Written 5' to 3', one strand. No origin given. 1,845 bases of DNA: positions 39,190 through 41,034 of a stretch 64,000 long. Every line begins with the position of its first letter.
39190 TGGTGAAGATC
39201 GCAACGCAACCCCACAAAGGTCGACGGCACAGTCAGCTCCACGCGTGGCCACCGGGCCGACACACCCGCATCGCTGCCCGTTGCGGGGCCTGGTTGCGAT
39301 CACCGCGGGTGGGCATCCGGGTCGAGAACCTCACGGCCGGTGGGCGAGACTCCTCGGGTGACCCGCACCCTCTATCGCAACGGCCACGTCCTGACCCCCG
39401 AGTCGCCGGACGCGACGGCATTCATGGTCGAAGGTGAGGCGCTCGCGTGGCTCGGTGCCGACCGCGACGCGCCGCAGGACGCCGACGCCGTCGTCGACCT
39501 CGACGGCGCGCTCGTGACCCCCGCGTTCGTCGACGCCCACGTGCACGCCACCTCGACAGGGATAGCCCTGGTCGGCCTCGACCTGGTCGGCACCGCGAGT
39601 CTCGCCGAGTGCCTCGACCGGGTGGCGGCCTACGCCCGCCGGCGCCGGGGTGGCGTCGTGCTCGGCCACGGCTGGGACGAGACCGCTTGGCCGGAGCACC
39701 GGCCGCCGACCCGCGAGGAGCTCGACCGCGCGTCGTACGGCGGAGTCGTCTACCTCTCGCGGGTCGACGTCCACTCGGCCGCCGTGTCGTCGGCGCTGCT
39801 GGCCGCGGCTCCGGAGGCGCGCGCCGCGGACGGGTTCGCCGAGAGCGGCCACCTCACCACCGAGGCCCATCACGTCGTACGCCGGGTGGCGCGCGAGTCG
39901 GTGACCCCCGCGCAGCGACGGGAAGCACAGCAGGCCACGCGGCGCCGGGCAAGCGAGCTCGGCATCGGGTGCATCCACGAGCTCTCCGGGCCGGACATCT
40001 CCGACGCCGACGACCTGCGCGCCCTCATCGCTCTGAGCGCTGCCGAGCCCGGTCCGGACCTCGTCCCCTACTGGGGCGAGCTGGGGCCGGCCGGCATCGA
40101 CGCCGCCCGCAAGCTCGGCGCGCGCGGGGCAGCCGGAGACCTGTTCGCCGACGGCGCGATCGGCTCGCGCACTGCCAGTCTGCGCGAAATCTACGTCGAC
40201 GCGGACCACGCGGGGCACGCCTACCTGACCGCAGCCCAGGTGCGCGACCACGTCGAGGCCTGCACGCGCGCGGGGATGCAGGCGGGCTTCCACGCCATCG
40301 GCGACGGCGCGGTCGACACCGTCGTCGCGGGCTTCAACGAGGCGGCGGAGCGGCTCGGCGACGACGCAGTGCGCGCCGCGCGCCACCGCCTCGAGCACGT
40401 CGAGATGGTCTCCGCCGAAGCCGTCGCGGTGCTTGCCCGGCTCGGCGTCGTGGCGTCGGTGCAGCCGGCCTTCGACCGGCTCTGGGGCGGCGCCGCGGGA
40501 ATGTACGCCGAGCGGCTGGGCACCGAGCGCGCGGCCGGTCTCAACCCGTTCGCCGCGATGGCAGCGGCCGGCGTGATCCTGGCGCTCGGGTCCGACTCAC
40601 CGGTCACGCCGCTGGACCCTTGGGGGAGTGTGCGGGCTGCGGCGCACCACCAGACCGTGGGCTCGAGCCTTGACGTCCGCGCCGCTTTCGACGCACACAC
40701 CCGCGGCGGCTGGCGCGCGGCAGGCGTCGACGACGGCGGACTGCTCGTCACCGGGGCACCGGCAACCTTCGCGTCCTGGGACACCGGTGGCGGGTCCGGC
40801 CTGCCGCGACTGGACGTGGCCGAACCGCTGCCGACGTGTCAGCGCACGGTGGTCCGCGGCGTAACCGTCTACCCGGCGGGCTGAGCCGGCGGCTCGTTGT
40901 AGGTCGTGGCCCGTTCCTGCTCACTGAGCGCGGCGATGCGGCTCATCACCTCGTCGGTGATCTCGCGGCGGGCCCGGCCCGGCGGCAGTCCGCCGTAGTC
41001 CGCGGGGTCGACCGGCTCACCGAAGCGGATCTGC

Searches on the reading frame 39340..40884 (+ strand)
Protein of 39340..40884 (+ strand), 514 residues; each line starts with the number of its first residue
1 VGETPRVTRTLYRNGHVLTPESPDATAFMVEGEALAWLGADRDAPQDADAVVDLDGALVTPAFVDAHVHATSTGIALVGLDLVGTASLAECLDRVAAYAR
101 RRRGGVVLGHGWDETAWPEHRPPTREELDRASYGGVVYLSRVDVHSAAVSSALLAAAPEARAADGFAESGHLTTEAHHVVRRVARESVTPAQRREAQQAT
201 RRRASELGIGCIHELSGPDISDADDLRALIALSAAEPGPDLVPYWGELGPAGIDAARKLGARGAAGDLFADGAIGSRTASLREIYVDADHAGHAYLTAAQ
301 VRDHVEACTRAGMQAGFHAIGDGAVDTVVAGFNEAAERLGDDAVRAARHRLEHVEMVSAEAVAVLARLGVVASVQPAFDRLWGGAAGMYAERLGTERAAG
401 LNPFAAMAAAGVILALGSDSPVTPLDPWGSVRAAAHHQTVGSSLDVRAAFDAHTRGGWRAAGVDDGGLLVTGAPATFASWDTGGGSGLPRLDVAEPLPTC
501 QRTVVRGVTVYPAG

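Call 5: search_protein_families(library=pfam, proteins=[window:39340-40884:+], max_evalue=0.01)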
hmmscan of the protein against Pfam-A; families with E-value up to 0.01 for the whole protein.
window:39340-40884:+ (514 aa): 2 families
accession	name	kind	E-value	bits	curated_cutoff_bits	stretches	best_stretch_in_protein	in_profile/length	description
PF07969.17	Amidohydro_3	-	4.8e-76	257.6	29.7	1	51-511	2-472/472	Amidohydrolase family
PF01979.26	Amidohydro_1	-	3.3e-09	36.9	25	1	296-509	132-344/345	Amidohydrolase family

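Call 6: search_protein_families(library=ncbifam, proteins=[window:39340-40884:+], max_evalue=0.01)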
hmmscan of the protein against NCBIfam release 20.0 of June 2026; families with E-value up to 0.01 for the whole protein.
window:39340-40884:+ (514 aa): 23 families
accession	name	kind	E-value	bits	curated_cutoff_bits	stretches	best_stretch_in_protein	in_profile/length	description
NF004636.0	PRK05985.1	subfamily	4.4e-08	32.3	408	1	23-73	15-64/398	amidohydrolase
NF006055.0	PRK08203.1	equivalog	7e-08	31.4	532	1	24-70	25-71/455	8-oxoguanine deaminase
NF006056.0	PRK08204.1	subfamily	3e-07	29.6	391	1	8-98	3-95/449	hypothetical protein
NF051886.1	XaaProDiPepCaul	equivalog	1.6e-06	27.4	500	0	26-73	19-67/398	Xaa-Pro dipeptidase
TIGR01224.1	hutI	equivalog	2.4e-06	26.6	298.15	1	26-71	4-50/377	imidazolonepropionase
NF005557.0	PRK07228.1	equivalog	2.8e-06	26.3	522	0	398-484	285-378/445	5'-deoxyadenosine deaminase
NF004701.0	PRK06038.1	equivalog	1.5e-05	23.9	609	1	11-75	7-71/432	N-ethylammeline chlorohydrolase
TIGR03178.1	allantoinase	equivalog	1.9e-05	23.6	357.85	1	12-74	4-64/441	allantoinase AllB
TIGR02033.1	D-hydantoinase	equivalog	2.1e-05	23.6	393.25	1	11-83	2-73/454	dihydropyrimidinase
NF004801.0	PRK06151.1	subfamily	2.4e-05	23.4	416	1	398-477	317-398/491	chlorohydrolase family protein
NF005748.0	PRK07572.1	subfamily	2.8e-05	23.4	438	1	30-73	22-63/426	cytosine deaminase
NF006560.0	PRK09061.1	subfamily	2.9e-05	22.6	340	1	7-86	25-104/517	amidohydrolase family protein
NF006837.0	PRK09357.1-2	equivalog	7.2e-05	21.5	575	1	10-74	3-67/428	dihydroorotase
NF006845.0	PRK09357.2-6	equivalog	0.00036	19.3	728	1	10-75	3-69/428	dihydroorotase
NF005960.0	PRK08044.1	equivalog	0.00041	19.2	688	1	11-76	6-68/453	allantoinase AllB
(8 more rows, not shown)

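Call 23: search_solved_structures(query=window:39340-40884:+, max_evalue=0.001)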
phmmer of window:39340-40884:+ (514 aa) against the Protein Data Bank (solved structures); distinct sequences matched with E-value up to 0.001: 5.
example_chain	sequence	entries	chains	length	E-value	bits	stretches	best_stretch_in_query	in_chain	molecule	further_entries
3icj_A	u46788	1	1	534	3.6e-32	114.9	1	15-478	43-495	uncharacterized metal-dependent hydrolase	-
3igh_X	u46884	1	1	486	3.5e-27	98.5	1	49-478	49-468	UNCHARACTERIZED METAL-DEPENDENT HYDROLASE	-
7ww2_A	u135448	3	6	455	1.2e-06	30.7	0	396-482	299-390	8-oxoguanine deaminase | Hydroxydechloroatrazine ethylaminohydrolase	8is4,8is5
3hpa_A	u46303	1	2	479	8.9e-06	27.9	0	396-482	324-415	AMIDOHYDROLASE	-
1gkp_A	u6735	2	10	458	4e-05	25.7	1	11-96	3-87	HYDANTOINASE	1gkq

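Call 31: find_homologous_proteins(query=window:39340-40884:+, max_evalue=0.00001)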
Query window:39340-40884:+ (514 aa): 7992 proteins with E <= 0.00001 among 8000 candidates; the best 120 are listed.
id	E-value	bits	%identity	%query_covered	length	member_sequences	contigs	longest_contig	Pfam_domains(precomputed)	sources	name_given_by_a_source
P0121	0.0e+0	1101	100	99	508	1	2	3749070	PF07969.18,PF01979.27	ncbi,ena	-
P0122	1.6e-237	807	75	99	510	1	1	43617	PF07969.18,PF01979.27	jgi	jgi:predicted amidohydrolase YtcJ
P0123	1.6e-231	787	73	97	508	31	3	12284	PF07969.18,PF01979.27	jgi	jgi:predicted amidohydrolase YtcJ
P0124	1.3e-230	784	73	98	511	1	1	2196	PF07969.18,PF01979.27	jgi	jgi:predicted amidohydrolase YtcJ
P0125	2.2e-229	780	73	98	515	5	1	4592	PF07969.18,PF01979.27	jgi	jgi:predicted amidohydrolase YtcJ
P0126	9.1e-229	778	73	99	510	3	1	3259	PF07969.18,PF01979.27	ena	-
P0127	1.1e-227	775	74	98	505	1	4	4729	PF07969.18,PF01979.27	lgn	-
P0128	7.0e-227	772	72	98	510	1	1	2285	PF07969.18,PF01979.27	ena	-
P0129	3.5e-226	770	72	98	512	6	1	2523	PF07969.18,PF01979.27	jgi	jgi:hypothetical protein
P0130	8.1e-226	769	71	99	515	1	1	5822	PF07969.18,PF01979.27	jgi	jgi:predicted amidohydrolase YtcJ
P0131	7.5e-225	765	71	99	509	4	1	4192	PF07969.18,PF01979.27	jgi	-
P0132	1.0e-224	765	71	98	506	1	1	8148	PF07969.18,PF01979.27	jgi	jgi:predicted amidohydrolase YtcJ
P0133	1.1e-224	765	73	98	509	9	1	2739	PF07969.18,PF01979.27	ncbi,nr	ncbi:MAG: hypothetical protein QOH80_843 [Actinomycetota bacterium]|nr:hypothetical protein [Actinom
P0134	8.0e-224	762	72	99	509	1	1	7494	PF07969.18,PF01979.27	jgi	jgi:predicted amidohydrolase YtcJ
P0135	2.8e-223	760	71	98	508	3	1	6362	PF07969.18,PF01979.27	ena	-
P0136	3.8e-223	760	72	98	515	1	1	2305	PF07969.18,PF01979.27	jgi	jgi:predicted amidohydrolase YtcJ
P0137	7.2e-223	759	72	98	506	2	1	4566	PF07969.18,PF01979.27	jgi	jgi:predicted amidohydrolase YtcJ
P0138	9.5e-223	759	71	99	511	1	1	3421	PF07969.18,PF01979.27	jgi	jgi:predicted amidohydrolase YtcJ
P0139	2.3e-222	757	71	98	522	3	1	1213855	PF07969.18,PF01979.27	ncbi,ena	-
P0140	5.2e-222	756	71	99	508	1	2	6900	PF07969.18,PF01979.27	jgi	jgi:predicted amidohydrolase YtcJ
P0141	6.1e-222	756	71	98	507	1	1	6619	PF07969.18,PF01979.27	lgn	-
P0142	8.2e-222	755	70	99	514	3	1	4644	PF07969.18,PF01979.27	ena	-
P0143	1.2e-221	755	71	99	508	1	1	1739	PF07969.18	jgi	jgi:predicted amidohydrolase YtcJ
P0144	2.2e-221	754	72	100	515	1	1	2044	PF07969.18,PF01979.27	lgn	-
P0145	3.4e-221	753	71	98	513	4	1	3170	PF07969.18,PF01979.27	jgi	jgi:hypothetical protein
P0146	5.4e-221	753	72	98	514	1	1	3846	PF07969.18,PF01979.27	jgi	jgi:predicted amidohydrolase YtcJ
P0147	9.9e-221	752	69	99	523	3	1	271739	PF07969.18,PF01979.27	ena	-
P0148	1.6e-220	751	73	95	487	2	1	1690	PF07969.18,PF01979.27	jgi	jgi:predicted amidohydrolase YtcJ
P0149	1.7e-220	751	71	99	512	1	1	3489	PF07969.18,PF01979.27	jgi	jgi:predicted amidohydrolase YtcJ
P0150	1.9e-220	751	72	99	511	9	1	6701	PF07969.18,PF01979.27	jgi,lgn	-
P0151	2.6e-220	751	71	98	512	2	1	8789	PF07969.18,PF01979.27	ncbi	ncbi:MAG TPA: amidohydrolase [Actinomycetes bacterium]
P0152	3.2e-220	750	71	98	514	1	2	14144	PF07969.18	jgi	jgi:predicted amidohydrolase YtcJ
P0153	4.9e-220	750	71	99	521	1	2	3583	PF07969.18,PF01979.27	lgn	-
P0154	6.2e-220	749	71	98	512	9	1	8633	PF07969.18,PF01979.27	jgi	jgi:hypothetical protein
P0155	1.5e-219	748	71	99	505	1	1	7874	PF07969.18,PF01979.27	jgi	jgi:predicted amidohydrolase YtcJ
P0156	3.8e-219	747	69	99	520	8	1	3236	PF07969.18,PF01979.27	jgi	jgi:predicted amidohydrolase YtcJ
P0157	5.4e-219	746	70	99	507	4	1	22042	PF07969.18,PF01979.27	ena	-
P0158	7.5e-219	746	70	98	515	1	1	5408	PF07969.18,PF01979.27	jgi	jgi:predicted amidohydrolase YtcJ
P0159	1.4e-218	745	70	98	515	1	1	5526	PF07969.18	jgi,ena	-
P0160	5.0e-218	743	71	98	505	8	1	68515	PF07969.18,PF01979.27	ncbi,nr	ncbi:MAG: hypothetical protein QOI54_1848 [Actinomycetota bacterium]|nr:hypothetical protein [Actino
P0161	5.5e-218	743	70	99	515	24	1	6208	PF07969.18,PF01979.27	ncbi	-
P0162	6.4e-218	743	70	98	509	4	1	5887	PF07969.18,PF01979.27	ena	-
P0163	1.1e-217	742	71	98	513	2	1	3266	PF07969.18,PF01979.27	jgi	jgi:predicted amidohydrolase YtcJ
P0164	1.2e-217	742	70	98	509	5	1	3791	PF07969.18,PF01979.27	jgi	-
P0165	1.6e-217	741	70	98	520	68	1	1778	PF07969.18,PF01979.27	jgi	jgi:predicted amidohydrolase YtcJ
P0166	1.8e-217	741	70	98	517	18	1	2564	PF07969.18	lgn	-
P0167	1.8e-217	741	70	98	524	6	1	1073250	PF07969.18,PF01979.27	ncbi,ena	-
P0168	1.9e-217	741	71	98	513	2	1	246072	PF07969.18,PF01979.27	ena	-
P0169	2.3e-217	741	70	98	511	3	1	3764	PF07969.18,PF01979.27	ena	-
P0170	2.9e-217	740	69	99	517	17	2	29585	PF07969.18,PF01979.27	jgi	jgi:hypothetical protein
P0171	3.0e-217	740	68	99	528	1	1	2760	PF07969.18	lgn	-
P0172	3.8e-217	740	72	95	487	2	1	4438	PF07969.18,PF01979.27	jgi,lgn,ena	-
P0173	7.4e-217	739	70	98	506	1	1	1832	PF07969.18,PF01979.27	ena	-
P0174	8.1e-217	739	70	98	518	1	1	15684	PF07969.18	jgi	jgi:predicted amidohydrolase YtcJ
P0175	1.1e-216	739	71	98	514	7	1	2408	PF07969.18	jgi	jgi:predicted amidohydrolase YtcJ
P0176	1.8e-216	738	70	98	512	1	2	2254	PF07969.18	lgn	-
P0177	3.6e-216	737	70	98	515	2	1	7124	PF07969.18,PF01979.27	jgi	jgi:predicted amidohydrolase YtcJ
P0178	4.2e-216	737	70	98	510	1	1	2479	PF07969.18,PF01979.27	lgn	-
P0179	4.6e-216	736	71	99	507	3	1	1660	PF07969.18,PF01979.27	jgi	jgi:predicted amidohydrolase YtcJ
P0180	6.4e-216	736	70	98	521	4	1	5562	PF07969.18,PF01979.27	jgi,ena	-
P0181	1.4e-215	735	70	98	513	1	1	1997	PF07969.18,PF01979.27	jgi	-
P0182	1.6e-215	735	70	98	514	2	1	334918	PF07969.18,PF01979.27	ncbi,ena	-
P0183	3.7e-215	733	69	99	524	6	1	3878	PF07969.18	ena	-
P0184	4.6e-215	733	69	98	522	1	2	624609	PF07969.18,PF01979.27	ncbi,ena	-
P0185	7.9e-215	732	71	99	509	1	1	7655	PF07969.18,PF01979.27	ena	-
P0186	1.6e-214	731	69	98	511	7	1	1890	PF07969.18,PF01979.27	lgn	-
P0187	4.3e-213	727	72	93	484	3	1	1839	PF07969.18,PF01979.27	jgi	jgi:hypothetical protein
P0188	5.9e-213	726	69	99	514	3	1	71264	PF07969.18,PF01979.27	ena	-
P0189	8.1e-213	726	74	90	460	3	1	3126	PF07969.18,PF01979.27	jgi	jgi:predicted amidohydrolase YtcJ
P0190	2.3e-212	724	68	98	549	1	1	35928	PF07969.18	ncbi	-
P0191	2.7e-212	724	69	99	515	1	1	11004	PF07969.18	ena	-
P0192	8.3e-212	722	69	98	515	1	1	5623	PF07969.18,PF01979.27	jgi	jgi:predicted amidohydrolase YtcJ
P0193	1.8e-211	721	68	99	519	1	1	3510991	PF07969.18,PF01979.27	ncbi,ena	-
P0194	2.3e-211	721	67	98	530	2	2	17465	PF07969.18,PF01979.27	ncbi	-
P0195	2.8e-211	721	70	98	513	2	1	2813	PF07969.18,PF01979.27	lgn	-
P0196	7.2e-211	719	67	99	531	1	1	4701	PF07969.18,PF01979.27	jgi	jgi:predicted amidohydrolase YtcJ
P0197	1.4e-210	718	67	99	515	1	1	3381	PF07969.18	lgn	-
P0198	1.6e-210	718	66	100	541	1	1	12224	PF07969.18,PF01979.27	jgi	jgi:predicted amidohydrolase YtcJ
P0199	3.9e-210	717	69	99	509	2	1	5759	PF07969.18,PF01979.27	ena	-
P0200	3.8e-209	714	69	98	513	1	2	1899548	PF07969.18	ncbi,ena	-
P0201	9.4e-209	712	67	98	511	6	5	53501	PF07969.18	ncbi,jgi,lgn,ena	jgi:predicted amidohydrolase YtcJ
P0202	9.7e-208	709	68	98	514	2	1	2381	PF07969.18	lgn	-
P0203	1.2e-207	709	66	98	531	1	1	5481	PF07969.18,PF01979.27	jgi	jgi:predicted amidohydrolase YtcJ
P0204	4.7e-207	707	67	99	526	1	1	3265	PF07969.18,PF01979.27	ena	-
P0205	8.4e-207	706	66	99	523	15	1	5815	PF07969.18,PF01979.27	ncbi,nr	ncbi:MAG TPA: amidohydrolase family protein [Actinomycetes bacterium]|nr:amidohydrolase family prote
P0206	9.4e-207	706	68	98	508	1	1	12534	PF07969.18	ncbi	-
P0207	9.5e-207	706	68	98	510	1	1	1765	PF07969.18,PF01979.27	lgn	-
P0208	1.3e-206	705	69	97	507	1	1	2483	PF07969.18,PF01979.27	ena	-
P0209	4.4e-206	704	67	99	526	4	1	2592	PF07969.18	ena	-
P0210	5.2e-206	703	68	99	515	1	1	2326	PF07969.18,PF01979.27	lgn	-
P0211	1.5e-205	702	68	99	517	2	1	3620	PF07969.18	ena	-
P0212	6.8e-205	700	68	98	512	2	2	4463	PF07969.18,PF01979.27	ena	-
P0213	1.6e-204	698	74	86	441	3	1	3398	PF07969.18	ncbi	ncbi:MAG: amidohydrolase, partial [Actinomycetes bacterium]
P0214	3.1e-204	697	66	98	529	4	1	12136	PF07969.18,PF01979.27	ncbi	-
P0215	4.9e-204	697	65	99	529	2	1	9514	PF07969.18,PF01979.27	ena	-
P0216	5.3e-204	697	67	98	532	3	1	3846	PF07969.18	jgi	jgi:predicted amidohydrolase YtcJ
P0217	7.4e-204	696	67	98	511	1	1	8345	PF07969.18,PF01979.27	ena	-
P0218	2.1e-203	695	66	98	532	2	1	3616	PF07969.18,PF01979.27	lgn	-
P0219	7.4e-203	693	66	98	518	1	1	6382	PF07969.18,PF01979.27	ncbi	-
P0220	8.3e-203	693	67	98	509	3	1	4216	PF07969.18,PF01979.27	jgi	-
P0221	5.9e-202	690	68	98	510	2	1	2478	PF07969.18,PF01979.27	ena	-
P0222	9.9e-202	689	66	98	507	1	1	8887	PF07969.18,PF01979.27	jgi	jgi:predicted amidohydrolase YtcJ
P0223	1.3e-201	689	65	98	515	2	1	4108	PF07969.18,PF01979.27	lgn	-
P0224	2.5e-201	688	65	99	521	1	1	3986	PF07969.18,PF01979.27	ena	-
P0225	1.7e-200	685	66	98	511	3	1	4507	PF07969.18,PF01979.27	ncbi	-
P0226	2.9e-200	684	67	97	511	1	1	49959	PF07969.18,PF01979.27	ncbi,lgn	-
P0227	3.0e-200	684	66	98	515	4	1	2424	PF07969.18,PF01979.27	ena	-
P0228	4.7e-200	684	67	99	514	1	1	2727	PF07969.18,PF01979.27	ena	-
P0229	5.7e-200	683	65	98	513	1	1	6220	PF07969.18,PF01979.27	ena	-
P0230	1.0e-199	683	67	98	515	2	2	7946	PF07969.18,PF01979.27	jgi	jgi:hypothetical protein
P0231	2.5e-198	678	67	98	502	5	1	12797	PF07969.18,PF01979.27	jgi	jgi:predicted amidohydrolase YtcJ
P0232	8.5e-198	676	64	99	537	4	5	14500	PF07969.18,PF01979.27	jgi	jgi:predicted amidohydrolase YtcJ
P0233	1.8e-197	675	65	98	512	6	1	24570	PF07969.18,PF01979.27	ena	-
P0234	4.8e-196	670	65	98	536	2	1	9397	PF07969.18,PF01979.27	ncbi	-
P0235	5.4e-196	670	64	98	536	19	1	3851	PF07969.18,PF01979.27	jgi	jgi:predicted amidohydrolase YtcJ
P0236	8.2e-196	670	64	100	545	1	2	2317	PF07969.18,PF01979.27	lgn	-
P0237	1.1e-195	669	64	98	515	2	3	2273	PF07969.18,PF01979.27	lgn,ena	-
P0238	2.3e-195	668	64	99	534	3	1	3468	PF07969.18,PF01979.27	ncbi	ncbi:MAG: amidohydrolase [Motilibacteraceae bacterium]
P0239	3.4e-195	668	64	98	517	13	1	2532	PF07969.18,PF01979.27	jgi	jgi:predicted amidohydrolase YtcJ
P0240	6.8e-195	667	68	94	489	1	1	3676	PF07969.18,PF01979.27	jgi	jgi:predicted amidohydrolase YtcJ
